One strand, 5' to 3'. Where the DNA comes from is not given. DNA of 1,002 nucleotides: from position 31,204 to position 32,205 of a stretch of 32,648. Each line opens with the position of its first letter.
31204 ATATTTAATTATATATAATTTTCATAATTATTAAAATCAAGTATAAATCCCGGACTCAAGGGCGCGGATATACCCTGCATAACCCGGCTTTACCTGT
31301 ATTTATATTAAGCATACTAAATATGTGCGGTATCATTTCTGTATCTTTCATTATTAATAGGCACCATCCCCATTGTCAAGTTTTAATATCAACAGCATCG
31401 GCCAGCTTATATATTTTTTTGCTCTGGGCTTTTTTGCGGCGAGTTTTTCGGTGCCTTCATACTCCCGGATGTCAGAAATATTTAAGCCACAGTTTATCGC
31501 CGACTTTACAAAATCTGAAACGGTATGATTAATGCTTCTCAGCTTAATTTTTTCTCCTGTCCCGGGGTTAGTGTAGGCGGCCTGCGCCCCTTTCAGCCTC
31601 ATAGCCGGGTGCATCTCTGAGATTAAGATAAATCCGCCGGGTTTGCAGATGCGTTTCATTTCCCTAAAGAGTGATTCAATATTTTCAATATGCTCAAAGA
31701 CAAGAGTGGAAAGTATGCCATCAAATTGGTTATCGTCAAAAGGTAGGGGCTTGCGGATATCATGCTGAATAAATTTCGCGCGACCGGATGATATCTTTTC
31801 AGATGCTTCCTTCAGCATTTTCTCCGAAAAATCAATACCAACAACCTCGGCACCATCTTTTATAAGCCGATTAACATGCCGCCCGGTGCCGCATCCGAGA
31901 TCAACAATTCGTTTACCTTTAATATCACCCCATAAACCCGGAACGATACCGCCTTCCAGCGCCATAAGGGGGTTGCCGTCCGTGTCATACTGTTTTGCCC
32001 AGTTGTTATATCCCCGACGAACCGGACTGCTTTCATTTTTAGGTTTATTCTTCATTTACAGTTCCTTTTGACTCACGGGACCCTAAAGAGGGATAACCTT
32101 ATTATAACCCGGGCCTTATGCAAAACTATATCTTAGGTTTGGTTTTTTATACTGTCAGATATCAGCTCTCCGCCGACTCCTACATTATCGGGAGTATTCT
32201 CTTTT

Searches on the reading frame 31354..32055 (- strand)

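Call 82: search_protein_families(library=pfam, proteins=[window:31354-32055:-], max_evalue=0.001)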
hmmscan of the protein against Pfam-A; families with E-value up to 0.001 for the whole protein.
window:31354-32055:- (233 aa): 12 families
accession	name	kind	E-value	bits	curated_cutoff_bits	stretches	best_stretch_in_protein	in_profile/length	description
PF08241.18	Methyltransf_11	-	7.1e-27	94.3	21.2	1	51-145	1-95/95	Methyltransferase domain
PF13649.12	Methyltransf_25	-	8.2e-25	87.8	27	1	50-141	1-97/97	Methyltransferase domain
PF13847.12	Methyltransf_31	-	4.7e-23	81.9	27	1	46-149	3-113/145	Methyltransferase domain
PF08242.18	Methyltransf_12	-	4.7e-18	66.2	30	1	51-143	1-98/98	Methyltransferase domain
PF13489.12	Methyltransf_23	-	1e-15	58.3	27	1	45-159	21-132/164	Methyltransferase domain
PF01209.24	Ubie_methyltran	-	3.7e-13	49.8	20.1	1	42-149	43-155/233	ubiE/COQ5 methyltransferase family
PF02353.26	CMAS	-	3.5e-09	36.8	27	1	46-148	62-167/273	Mycolic acid cyclopropane synthetase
PF03848.20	TehB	-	1.6e-08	34.6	20.4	1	45-146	29-133/193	Tellurite resistance protein TehB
PF08003.17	Methyltransf_9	-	2e-06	27.4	23.8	1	44-142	113-215/315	Protein of unknown function (DUF1698)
PF01728.25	FtsJ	-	1.3e-05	25.7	24.1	1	46-116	21-97/181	FtsJ-like methyltransferase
PF05148.21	Methyltransf_8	-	9.4e-05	22.8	27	1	49-150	75-161/219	Hypothetical methyltransferase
PF07021.18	MetW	-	9.5e-05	22.5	21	1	46-138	13-103/193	Methionine biosynthesis protein MetW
